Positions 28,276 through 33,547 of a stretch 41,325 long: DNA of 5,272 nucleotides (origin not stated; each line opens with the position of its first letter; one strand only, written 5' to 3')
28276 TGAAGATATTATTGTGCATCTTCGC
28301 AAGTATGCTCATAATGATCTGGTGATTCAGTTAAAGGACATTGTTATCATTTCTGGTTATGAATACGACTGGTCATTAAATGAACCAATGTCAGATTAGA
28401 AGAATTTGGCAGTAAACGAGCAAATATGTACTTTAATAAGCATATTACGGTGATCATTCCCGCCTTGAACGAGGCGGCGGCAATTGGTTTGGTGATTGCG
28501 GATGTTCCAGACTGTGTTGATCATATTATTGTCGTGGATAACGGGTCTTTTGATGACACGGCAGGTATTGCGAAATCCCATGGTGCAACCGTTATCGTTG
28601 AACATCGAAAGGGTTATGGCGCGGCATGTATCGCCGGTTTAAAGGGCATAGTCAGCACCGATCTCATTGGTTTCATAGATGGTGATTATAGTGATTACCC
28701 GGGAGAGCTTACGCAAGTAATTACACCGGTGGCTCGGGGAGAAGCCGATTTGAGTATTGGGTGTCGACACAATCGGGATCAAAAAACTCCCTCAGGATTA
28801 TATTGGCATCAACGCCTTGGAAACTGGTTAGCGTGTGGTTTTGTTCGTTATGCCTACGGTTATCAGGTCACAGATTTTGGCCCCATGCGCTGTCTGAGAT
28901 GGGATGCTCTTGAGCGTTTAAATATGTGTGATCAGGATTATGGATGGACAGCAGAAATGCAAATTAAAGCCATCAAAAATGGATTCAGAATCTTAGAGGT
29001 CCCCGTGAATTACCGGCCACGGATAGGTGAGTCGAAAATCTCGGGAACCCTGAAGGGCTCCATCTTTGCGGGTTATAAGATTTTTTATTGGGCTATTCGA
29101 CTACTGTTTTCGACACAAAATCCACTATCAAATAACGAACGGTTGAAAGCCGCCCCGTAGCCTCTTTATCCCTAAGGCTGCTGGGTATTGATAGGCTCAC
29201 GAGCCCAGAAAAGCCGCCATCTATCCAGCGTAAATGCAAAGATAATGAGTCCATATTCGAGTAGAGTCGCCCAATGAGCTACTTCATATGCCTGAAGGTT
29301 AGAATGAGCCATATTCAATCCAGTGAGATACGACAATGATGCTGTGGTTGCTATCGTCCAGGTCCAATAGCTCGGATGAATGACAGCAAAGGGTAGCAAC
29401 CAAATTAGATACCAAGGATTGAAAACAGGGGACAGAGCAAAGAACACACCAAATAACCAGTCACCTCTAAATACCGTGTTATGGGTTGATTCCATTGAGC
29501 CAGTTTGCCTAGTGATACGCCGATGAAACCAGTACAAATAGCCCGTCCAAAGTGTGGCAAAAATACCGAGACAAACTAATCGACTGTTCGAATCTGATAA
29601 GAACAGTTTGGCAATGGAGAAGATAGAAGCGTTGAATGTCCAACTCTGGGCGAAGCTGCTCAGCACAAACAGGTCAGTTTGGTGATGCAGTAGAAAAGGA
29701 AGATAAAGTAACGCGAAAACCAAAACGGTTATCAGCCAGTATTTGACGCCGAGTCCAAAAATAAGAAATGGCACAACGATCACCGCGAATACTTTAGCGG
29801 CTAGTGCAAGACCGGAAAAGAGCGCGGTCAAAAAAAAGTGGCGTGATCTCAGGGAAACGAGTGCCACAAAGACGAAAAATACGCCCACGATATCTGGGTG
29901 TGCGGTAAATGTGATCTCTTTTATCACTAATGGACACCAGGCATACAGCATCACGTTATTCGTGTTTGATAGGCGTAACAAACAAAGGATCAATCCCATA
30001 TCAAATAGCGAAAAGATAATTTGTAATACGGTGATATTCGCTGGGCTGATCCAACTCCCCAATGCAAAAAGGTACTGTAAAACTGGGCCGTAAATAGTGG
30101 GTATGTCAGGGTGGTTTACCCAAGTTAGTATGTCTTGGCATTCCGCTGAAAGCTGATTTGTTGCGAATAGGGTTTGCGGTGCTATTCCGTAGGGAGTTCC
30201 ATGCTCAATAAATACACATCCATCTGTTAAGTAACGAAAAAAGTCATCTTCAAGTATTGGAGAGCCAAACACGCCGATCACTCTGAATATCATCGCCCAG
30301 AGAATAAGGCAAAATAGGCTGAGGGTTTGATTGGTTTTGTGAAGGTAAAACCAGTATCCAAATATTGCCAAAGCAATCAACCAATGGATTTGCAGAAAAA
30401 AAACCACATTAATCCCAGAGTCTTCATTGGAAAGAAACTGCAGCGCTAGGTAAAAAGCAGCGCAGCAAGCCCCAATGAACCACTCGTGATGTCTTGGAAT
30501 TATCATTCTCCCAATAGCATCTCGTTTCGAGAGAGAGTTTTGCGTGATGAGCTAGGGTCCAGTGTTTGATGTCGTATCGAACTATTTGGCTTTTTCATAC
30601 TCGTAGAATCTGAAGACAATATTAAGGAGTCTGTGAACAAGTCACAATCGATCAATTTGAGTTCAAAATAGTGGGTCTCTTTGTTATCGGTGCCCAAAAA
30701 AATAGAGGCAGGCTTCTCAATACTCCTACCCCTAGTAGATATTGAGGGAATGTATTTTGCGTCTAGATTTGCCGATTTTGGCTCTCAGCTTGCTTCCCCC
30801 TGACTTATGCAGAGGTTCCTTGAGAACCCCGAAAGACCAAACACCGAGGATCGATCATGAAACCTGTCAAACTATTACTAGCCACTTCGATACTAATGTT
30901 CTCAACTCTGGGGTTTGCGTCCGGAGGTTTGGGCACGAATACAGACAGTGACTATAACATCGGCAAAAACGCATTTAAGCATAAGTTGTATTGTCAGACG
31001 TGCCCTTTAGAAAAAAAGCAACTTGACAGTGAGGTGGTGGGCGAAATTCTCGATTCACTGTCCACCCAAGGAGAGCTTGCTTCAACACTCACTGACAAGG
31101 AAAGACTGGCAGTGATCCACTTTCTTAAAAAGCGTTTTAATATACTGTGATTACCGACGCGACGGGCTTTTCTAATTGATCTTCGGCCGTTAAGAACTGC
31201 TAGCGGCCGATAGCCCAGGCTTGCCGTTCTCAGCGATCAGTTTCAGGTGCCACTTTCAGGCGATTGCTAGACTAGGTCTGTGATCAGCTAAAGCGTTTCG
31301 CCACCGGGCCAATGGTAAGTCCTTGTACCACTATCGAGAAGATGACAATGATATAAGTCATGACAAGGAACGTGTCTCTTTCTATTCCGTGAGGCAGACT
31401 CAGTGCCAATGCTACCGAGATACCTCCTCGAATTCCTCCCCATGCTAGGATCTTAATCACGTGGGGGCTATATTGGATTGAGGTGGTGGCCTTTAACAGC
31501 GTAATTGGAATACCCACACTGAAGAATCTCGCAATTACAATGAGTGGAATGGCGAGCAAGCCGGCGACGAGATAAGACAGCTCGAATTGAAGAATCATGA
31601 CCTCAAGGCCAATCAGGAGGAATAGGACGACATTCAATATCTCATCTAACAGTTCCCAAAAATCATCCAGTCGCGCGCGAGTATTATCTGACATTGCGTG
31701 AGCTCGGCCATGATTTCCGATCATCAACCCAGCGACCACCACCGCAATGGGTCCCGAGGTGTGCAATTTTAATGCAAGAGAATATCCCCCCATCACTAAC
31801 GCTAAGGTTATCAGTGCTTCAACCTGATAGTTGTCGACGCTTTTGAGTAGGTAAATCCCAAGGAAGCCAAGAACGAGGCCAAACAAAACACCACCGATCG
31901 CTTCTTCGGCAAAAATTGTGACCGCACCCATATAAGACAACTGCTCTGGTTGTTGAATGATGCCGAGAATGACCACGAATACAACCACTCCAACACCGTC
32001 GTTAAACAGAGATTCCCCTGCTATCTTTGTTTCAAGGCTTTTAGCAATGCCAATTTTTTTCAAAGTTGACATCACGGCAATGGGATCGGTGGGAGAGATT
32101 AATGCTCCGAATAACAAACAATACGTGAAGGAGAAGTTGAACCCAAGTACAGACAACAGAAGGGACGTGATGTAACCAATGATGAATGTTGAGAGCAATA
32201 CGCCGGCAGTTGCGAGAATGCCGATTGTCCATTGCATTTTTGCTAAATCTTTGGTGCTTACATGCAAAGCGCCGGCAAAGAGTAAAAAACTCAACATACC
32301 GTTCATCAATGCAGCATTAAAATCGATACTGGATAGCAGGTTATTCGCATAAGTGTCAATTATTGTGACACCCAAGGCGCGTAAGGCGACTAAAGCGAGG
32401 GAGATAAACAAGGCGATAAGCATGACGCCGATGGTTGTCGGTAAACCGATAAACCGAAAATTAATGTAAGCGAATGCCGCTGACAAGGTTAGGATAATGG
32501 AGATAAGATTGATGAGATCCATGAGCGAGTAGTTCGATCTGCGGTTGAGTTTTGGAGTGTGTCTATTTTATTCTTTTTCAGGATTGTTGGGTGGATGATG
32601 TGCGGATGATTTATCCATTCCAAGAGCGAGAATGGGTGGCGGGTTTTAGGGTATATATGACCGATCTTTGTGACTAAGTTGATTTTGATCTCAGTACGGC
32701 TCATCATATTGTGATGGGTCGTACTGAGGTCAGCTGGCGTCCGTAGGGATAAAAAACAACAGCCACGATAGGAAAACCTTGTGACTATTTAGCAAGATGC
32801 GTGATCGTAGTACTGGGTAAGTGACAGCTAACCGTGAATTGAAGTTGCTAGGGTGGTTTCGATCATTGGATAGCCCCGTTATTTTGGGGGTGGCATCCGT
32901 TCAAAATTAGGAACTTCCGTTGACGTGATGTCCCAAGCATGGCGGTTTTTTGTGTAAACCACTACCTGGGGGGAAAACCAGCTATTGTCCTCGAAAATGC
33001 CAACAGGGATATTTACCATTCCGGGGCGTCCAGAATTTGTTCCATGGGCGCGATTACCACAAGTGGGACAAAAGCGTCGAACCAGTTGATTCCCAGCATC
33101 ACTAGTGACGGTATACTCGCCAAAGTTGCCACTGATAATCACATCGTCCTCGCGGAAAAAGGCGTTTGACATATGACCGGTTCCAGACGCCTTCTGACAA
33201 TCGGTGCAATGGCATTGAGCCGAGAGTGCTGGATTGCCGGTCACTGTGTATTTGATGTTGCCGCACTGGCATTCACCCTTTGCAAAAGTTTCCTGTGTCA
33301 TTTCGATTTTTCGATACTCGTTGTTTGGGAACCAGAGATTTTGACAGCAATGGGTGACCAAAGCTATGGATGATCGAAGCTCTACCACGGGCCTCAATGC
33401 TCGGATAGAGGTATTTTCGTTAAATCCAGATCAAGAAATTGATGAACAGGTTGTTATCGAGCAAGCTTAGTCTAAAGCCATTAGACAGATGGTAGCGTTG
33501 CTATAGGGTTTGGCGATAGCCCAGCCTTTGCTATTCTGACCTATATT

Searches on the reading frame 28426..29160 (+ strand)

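Call 7: search_protein_families(library=pfam, proteins=[window:28426-29160:+], max_evalue=0.001)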
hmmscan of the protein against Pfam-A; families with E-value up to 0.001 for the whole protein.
window:28426-29160:+ (244 aa): 1 family
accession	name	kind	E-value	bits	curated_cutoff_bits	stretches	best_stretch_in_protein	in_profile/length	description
PF00535.33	Glycos_transf_2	-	3.4e-17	63.3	23.3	1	8-123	1-124/168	Glycosyl transferase family 2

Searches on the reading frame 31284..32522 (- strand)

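Call 7: search_protein_families(library=pfam, proteins=[window:31284-32522:-], max_evalue=0.001)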
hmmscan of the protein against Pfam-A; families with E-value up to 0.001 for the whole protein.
window:31284-32522:- (412 aa): 1 family
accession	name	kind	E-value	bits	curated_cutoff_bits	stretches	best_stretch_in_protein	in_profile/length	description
PF00999.27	Na_H_Exchanger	-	6.1e-59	200.2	26.2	1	13-409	2-374/375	Sodium/hydrogen exchanger, transmembrane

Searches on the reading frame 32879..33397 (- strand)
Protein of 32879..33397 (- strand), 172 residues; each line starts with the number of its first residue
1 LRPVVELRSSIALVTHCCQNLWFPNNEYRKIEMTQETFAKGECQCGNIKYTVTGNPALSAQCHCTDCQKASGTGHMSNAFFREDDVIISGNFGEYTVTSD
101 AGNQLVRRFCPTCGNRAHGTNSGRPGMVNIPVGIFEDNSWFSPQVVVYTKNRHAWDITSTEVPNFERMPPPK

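Call 7: search_protein_families(library=pfam, proteins=[window:32879-33397:-], max_evalue=0.001)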
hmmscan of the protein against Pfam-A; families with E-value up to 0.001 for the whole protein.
window:32879-33397:- (172 aa): 1 family
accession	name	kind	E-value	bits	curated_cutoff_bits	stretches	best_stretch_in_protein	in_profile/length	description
PF04828.22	GFA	-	4e-29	101.4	24.3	1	40-150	3-114/115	Glutathione-dependent formaldehyde-activating enzyme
